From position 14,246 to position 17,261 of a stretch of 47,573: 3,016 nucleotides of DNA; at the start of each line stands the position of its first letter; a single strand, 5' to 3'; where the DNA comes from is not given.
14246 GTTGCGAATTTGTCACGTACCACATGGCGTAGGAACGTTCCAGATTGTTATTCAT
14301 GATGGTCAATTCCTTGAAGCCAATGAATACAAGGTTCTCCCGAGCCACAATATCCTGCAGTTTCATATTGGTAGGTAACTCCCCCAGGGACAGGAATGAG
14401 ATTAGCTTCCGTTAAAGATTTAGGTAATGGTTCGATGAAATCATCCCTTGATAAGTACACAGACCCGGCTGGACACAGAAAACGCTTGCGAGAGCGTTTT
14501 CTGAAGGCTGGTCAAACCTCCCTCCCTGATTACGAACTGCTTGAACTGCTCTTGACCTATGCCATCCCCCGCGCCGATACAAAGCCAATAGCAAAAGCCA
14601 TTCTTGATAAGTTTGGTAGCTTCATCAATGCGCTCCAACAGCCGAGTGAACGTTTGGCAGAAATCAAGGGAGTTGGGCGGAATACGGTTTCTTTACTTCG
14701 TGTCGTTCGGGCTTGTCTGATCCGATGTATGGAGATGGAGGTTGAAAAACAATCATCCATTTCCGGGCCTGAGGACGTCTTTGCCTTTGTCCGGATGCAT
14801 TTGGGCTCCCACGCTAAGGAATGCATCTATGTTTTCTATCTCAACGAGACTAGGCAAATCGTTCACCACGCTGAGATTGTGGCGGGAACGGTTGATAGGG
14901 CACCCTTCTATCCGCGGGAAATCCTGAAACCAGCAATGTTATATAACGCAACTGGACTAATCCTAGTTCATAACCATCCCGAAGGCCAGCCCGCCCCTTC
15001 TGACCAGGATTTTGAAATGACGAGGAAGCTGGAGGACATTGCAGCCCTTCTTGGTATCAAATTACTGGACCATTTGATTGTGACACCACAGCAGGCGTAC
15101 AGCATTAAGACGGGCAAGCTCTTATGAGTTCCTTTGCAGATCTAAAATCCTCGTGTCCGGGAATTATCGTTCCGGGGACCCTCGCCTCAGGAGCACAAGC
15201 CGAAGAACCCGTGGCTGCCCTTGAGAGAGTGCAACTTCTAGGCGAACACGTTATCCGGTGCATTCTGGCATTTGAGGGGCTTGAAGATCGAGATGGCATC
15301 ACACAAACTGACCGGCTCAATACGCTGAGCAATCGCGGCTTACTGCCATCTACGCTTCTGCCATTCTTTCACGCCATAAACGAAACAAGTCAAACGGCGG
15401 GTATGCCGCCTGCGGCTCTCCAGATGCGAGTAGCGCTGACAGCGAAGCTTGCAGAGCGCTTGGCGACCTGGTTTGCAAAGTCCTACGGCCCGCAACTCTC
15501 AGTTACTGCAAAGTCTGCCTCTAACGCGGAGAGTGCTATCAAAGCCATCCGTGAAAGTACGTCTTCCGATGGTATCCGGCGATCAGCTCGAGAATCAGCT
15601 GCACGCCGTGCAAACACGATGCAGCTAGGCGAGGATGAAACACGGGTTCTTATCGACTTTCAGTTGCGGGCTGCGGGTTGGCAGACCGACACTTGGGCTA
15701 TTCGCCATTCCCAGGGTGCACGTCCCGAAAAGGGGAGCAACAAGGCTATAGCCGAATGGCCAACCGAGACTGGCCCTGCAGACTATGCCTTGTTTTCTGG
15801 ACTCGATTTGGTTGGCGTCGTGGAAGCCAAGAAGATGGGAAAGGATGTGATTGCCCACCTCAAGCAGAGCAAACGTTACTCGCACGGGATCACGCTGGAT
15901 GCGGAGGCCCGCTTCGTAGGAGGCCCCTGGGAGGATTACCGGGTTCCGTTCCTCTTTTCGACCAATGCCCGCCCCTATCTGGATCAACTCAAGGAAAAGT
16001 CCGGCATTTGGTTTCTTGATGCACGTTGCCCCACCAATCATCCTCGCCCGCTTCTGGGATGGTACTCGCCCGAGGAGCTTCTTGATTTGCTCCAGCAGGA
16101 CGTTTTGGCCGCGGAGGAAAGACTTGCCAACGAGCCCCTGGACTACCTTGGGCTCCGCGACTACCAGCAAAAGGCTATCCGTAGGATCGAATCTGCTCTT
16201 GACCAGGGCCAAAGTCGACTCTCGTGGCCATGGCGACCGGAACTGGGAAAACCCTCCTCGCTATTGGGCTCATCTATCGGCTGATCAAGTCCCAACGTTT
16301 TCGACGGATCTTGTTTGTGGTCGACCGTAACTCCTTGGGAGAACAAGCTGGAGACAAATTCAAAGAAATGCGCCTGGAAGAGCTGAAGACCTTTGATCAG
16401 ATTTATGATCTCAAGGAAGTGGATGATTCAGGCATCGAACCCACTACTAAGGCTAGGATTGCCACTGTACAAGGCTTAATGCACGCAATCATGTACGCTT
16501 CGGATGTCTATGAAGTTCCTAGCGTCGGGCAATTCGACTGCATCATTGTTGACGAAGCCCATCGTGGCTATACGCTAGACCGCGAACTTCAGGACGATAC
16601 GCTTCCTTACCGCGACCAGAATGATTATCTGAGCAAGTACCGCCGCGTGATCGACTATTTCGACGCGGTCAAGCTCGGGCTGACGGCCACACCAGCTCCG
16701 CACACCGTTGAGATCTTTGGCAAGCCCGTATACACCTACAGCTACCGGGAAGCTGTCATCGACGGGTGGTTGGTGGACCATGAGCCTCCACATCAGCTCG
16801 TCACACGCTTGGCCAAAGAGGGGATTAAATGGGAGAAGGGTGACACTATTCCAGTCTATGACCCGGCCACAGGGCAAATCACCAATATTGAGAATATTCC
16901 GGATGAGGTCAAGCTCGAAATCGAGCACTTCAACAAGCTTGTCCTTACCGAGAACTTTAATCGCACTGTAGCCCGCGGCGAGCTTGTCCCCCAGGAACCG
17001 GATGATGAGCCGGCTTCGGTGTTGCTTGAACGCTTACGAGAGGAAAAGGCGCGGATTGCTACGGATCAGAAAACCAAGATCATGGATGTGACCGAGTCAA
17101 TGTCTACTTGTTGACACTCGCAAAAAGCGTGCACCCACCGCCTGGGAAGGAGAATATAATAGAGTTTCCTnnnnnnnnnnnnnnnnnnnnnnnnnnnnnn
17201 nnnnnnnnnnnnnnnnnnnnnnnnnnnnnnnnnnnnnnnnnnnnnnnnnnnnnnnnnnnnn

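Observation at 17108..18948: Orphan two-gene module: GlnD/GlnE-like nucleotidyltransferase overlapping an endonuclease-IV/xylose-isomerase-like TIM-barrel gene, located where hsdM/hsdS should be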

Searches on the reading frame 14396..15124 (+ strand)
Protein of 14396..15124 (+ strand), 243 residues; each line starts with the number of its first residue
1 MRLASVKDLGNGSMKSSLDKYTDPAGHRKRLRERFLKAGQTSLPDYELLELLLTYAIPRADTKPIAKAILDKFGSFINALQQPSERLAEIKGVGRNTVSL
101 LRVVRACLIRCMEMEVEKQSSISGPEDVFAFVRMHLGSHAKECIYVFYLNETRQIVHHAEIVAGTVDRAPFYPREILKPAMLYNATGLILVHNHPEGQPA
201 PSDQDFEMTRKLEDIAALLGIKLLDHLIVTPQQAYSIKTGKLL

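Call 7: search_protein_families(library=pfam, proteins=[window:14396-15124:+], max_evalue=0.1)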
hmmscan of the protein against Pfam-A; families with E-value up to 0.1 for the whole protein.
window:14396-15124:+ (243 aa): 4 families
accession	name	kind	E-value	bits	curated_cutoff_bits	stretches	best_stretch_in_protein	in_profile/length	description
PF04002.20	RadC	-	1.2e-36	125.7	22.1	1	123-239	2-118/121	RadC-like JAB domain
PF20582.4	UPF0758_N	-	6.6e-08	33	27.1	1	28-96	7-74/77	UPF0758 N-terminal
PF14464.11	Prok-JAB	-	9.2e-05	22.7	25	1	131-217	8-98/114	Prokaryotic homologs of the JAB domain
PF14520.12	HHH_5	-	0.009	16.9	27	1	65-99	14-49/57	Helix-hairpin-helix domain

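Call 8: search_protein_families(library=padloc, proteins=[window:14396-15124:+], max_evalue=0.1)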
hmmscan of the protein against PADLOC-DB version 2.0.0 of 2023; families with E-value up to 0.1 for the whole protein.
window:14396-15124:+ (243 aa): 3 families
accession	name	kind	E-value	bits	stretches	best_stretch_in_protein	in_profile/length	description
PDLC00908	JAB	-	0.002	16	1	186-224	99-137/168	JAB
PDLC00900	JAB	-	0.0083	14.3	1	190-214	92-116/159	JAB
PDLC00896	JAB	-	0.022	12.5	1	192-213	98-119/159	JAB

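Call 9: search_protein_families(library=ncbifam, proteins=[window:14396-15124:+], max_evalue=0.1)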
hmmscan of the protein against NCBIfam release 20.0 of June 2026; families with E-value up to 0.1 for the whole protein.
window:14396-15124:+ (243 aa): 2 families
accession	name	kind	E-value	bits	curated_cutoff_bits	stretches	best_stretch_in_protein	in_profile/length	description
NF000642.1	PRK00024.1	equivalog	3.5e-57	193.5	180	1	32-240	1-209/212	RadC family protein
TIGR00608.1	radc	subfamily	7.7e-56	189.3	133.85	1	30-239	1-214/218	RadC family protein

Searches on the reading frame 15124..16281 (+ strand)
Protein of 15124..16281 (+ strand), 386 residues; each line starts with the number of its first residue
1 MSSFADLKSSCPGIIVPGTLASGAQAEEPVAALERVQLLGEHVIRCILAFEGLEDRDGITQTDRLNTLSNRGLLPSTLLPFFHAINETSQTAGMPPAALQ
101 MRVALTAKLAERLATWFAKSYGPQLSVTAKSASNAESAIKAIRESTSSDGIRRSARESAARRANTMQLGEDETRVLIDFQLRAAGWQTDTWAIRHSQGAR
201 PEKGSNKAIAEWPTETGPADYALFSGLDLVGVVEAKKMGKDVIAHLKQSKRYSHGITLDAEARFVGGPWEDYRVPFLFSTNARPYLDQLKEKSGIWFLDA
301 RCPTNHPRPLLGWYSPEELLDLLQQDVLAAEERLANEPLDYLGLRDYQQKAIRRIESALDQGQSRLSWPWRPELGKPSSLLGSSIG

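Call 7: search_protein_families(library=pfam, proteins=[window:15124-16281:+], max_evalue=0.1)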
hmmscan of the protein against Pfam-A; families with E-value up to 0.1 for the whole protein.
window:15124-16281:+ (386 aa): 1 family
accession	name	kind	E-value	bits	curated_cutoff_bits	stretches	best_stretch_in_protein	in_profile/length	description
PF04313.20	HSDR_N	-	0.00037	20.9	25.1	0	217-281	126-183/198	Type I restriction enzyme R protein N terminus (HSDR_N)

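Call 8: search_protein_families(library=padloc, proteins=[window:15124-16281:+], max_evalue=0.1)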
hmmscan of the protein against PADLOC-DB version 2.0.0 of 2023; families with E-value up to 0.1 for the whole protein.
window:15124-16281:+ (386 aa): 3 families
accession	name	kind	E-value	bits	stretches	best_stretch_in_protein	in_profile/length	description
PDLC03042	REase_I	-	5.6e-44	147.9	2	152-255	226-333/1170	Type I restriction enzyme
PDLC04472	PDC-M16A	-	2.8e-06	24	1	2-164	4-164/930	-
PDLC03047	REase_I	-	0.016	10.9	1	161-361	190-361/1107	Type I restriction enzyme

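Call 9: search_protein_families(library=ncbifam, proteins=[window:15124-16281:+], max_evalue=0.1)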
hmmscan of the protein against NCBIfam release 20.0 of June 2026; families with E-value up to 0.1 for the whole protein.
window:15124-16281:+ (386 aa): 2 families
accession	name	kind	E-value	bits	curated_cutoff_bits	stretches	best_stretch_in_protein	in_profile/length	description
NF008521.0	PRK11448.1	equivalog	5.9e-94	316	729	2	139-365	200-435/1123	type I restriction-modification system endonuclease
NF046051.1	restrict_EcoAI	equivalog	7.3e-05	21.3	550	1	172-366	6-180/768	EcoAI/FtnUII family type I restriction enzme subunit R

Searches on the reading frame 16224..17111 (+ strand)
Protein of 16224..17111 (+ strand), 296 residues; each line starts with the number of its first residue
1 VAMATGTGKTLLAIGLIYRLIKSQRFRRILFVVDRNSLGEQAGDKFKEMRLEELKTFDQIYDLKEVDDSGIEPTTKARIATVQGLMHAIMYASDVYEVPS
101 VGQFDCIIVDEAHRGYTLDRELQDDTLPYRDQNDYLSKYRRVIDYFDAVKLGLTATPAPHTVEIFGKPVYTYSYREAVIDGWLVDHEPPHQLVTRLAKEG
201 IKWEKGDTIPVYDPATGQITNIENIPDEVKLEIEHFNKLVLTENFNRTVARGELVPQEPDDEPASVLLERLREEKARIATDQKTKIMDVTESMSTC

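Call 7: search_protein_families(library=pfam, proteins=[window:16224-17111:+], max_evalue=0.1)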
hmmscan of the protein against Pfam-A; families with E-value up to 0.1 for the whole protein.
window:16224-17111:+ (296 aa): 5 families
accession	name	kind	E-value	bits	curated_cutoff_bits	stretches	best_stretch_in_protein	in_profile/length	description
PF04851.21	ResIII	-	2.2e-27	96.4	22.5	1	2-157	29-162/164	Type III restriction enzyme, res subunit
PF18766.7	SWI2_SNF2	-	7.3e-15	55.6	26.7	1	5-185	27-187/221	SWI2/SNF2 ATPase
PF00270.35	DEAD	-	4.3e-07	30.2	26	1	2-118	20-132/167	DEAD/DEAH box helicase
PF09848.15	SLFN-g3_helicase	-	7e-05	22.7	24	1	5-117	10-93/354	Schlafen group 3, DNA/RNA helicase domain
PF02562.22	PhoH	-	0.013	15.4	27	1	4-43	27-66/205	PhoH-like protein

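Call 8: search_protein_families(library=padloc, proteins=[window:16224-17111:+], max_evalue=0.1)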
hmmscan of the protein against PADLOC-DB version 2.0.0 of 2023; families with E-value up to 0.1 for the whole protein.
window:16224-17111:+ (296 aa): 33 families (the best 25 are shown)
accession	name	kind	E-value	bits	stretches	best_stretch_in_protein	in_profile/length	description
PDLC03042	REase_I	-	1.7e-76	255.5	1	1-251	469-713/1170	Type I restriction enzyme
PDLC03049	REase_I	-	3.9e-23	79.4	1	2-185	193-355/807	Type I restriction enzyme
PDLC03047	REase_I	-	3.4e-18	62.8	1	3-204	370-545/1107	Type I restriction enzyme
PDLC03179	Specificity_I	-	3.1e-09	34.3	1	251-285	339-373/589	Type I specificity subunit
PDLC02707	PbeA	-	2.1e-08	31.2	1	2-194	274-458/672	PbeA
PDLC03127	Specificity_I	-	4.2e-08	30.4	1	251-282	450-481/571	Type I specificity subunit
PDLC03196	Specificity_I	-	4.9e-07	26.3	1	249-285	30-66/792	Type I specificity subunit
PDLC03189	Specificity_I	-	1.1e-06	25.8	1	219-283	384-454/459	Type I specificity subunit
PDLC03045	REase_I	-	1.8e-06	24.2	1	4-184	292-464/995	Type I restriction enzyme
PDLC03040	REase_I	-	2.2e-06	23.8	1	4-185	295-481/1029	Type I restriction enzyme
PDLC03056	Specificity_I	-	2.3e-06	24.4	1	250-283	193-226/590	Type I specificity subunit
PDLC02704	PbeA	-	1.9e-05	21.3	1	1-74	275-352/682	PbeA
PDLC03109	Specificity_I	-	2.3e-05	21.1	1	247-283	490-526/591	Type I specificity subunit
PDLC03048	REase_I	-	2.9e-05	20.4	1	4-117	277-385/976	Type I restriction enzyme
PDLC03115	Specificity_I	-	5.5e-05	19.9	1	247-277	419-449/462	Type I specificity subunit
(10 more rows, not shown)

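Call 9: search_protein_families(library=ncbifam, proteins=[window:16224-17111:+], max_evalue=0.1)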
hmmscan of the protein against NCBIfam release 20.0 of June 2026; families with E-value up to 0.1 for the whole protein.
window:16224-17111:+ (296 aa): 8 families
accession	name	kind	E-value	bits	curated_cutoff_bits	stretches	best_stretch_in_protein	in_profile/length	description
NF008521.0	PRK11448.1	equivalog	9.1e-127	424.6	729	1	1-251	438-687/1123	type I restriction-modification system endonuclease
NF046051.1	restrict_EcoAI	equivalog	2.9e-32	112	550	1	2-251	183-399/768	EcoAI/FtnUII family type I restriction enzme subunit R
TIGR00348.1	hsdR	subfamily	3.4e-10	39.1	284.55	1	4-179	275-438/674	HsdR family type I site-specific deoxyribonuclease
TIGR04095.1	dnd_restrict_1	equivalog_domain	7.8e-08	31.7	600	1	2-186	30-205/451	DNA phosphorothioation system restriction enzyme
TIGR02621.3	cas3_GSU0051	exception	0.0025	16.7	400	1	3-52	37-92/854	type I-G CRISPR-associated helicase/endonuclease Cas3g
NF038214.1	IS21_help_AAA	equivalog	0.011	15.5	200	1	4-80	98-171/232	IS21-like element helper ATPase IstB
NF006962.0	PRK09439.1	equivalog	0.017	14.8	212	0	204-229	16-41/169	PTS glucose transporter subunit IIA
NF042964.1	phospholipD_antiphage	equivalog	0.066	11.5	1100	1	90-158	346-411/895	phospholipase D-like domain-containing anti-phage protein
